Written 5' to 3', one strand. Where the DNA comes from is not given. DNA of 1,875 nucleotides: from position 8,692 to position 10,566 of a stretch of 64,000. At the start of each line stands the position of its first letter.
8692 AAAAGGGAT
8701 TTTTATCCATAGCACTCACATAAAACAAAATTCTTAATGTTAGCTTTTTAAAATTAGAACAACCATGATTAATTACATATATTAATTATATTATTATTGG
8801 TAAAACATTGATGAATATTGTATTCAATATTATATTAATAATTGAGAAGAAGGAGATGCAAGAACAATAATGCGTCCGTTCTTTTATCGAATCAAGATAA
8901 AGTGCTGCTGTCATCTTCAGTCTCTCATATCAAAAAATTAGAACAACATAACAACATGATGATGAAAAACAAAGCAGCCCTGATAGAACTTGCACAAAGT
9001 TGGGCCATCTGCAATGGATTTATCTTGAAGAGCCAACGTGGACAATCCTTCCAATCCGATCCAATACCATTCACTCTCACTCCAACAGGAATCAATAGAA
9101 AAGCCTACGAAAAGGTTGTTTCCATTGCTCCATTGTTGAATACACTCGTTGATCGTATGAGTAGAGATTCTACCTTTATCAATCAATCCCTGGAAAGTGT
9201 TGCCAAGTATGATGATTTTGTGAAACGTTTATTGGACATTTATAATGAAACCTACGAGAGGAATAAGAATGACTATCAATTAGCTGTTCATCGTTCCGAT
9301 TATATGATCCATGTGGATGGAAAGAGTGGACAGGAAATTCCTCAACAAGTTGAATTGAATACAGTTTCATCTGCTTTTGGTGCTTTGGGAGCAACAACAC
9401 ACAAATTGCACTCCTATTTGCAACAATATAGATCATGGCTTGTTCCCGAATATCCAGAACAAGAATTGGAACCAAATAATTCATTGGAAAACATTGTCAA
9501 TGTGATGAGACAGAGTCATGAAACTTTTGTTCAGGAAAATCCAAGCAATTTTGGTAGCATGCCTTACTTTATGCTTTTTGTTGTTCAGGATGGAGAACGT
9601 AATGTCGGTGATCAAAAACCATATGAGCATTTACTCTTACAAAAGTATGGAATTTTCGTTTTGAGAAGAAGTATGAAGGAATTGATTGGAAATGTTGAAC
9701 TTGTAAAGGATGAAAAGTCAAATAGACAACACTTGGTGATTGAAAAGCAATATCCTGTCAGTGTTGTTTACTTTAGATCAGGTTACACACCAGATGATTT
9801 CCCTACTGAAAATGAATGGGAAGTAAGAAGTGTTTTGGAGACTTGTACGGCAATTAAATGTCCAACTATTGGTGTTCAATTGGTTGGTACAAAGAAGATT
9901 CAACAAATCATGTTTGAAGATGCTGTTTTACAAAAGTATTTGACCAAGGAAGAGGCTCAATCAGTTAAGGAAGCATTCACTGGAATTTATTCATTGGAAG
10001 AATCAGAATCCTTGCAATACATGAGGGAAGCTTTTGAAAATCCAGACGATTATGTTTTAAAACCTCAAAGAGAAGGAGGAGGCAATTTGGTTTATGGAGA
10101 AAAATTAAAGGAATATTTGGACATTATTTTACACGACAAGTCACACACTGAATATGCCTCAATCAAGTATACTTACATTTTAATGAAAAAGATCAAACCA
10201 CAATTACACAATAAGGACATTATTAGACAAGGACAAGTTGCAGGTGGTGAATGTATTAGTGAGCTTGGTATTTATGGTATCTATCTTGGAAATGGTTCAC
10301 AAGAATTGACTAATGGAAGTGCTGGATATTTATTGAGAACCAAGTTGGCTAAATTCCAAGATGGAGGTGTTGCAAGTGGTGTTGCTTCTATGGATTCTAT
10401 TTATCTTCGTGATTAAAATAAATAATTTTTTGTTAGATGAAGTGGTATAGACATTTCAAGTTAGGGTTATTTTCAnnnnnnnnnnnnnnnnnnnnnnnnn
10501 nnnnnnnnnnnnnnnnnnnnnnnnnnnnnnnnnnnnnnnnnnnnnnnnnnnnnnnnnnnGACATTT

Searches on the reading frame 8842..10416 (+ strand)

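Call 22: search_protein_families(library=pfam, proteins=[window:8842-10416:+], max_evalue=0.00001)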
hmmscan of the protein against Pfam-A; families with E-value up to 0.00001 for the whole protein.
window:8842-10416:+ (524 aa): 2 families
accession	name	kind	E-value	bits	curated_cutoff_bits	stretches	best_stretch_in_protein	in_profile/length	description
PF03917.23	GSH_synth_ATP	-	7.5e-104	347.9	25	1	44-522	4-363/363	Eukaryotic glutathione synthase, ATP binding domain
PF03199.21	GSH_synthase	-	1.6e-32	112.6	20.9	1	244-348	3-107/107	Eukaryotic glutathione synthase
